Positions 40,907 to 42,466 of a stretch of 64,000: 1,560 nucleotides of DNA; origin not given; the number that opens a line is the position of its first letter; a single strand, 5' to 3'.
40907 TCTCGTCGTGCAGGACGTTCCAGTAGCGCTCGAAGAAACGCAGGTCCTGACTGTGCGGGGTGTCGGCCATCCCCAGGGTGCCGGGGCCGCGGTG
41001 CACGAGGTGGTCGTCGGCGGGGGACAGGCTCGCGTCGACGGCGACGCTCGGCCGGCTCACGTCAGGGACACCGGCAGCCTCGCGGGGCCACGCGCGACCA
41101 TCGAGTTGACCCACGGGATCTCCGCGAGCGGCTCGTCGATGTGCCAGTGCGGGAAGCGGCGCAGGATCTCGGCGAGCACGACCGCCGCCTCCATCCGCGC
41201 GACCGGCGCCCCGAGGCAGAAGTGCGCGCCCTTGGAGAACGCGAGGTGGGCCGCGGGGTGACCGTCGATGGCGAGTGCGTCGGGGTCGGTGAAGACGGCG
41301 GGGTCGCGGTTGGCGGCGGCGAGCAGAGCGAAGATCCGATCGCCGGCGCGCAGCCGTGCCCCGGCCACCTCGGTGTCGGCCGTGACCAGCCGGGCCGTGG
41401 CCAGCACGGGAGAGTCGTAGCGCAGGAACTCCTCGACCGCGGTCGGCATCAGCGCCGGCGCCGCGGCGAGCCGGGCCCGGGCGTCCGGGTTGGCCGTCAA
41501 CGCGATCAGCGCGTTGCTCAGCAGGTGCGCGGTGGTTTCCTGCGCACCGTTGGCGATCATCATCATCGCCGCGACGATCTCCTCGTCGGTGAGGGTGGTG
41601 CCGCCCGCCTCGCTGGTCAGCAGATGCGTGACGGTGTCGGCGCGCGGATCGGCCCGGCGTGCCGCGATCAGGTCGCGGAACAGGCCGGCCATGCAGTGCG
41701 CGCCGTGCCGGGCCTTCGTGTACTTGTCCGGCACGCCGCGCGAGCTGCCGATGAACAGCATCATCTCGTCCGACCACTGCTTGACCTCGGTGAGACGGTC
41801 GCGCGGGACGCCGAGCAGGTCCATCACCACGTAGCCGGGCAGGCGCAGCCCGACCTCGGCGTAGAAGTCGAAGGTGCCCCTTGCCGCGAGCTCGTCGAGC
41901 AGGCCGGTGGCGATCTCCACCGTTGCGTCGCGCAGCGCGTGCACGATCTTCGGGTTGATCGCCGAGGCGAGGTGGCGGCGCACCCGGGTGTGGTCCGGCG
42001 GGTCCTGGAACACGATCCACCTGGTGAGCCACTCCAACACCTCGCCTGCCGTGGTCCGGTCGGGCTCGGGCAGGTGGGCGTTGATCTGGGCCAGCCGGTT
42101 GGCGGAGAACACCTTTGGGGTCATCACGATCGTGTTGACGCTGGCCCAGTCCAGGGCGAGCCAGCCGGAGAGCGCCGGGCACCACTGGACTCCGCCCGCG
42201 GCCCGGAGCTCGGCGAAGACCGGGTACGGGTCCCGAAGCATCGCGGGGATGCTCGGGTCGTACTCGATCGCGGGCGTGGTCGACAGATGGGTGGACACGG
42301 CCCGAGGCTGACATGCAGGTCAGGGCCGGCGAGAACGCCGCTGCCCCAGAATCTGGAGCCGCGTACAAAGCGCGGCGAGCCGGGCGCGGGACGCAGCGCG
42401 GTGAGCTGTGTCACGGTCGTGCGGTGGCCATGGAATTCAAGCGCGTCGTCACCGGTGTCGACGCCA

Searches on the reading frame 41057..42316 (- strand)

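Call 70: search_protein_families(library=pfam, proteins=[window:41057-42316:-], max_evalue=0.00001)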
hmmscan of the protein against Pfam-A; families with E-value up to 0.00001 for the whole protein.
window:41057-42316:- (419 aa): 1 family
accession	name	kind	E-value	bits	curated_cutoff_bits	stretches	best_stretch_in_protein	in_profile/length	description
PF00067.27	p450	-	7.4e-29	101.3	22.8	2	290-390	324-434/462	Cytochrome P450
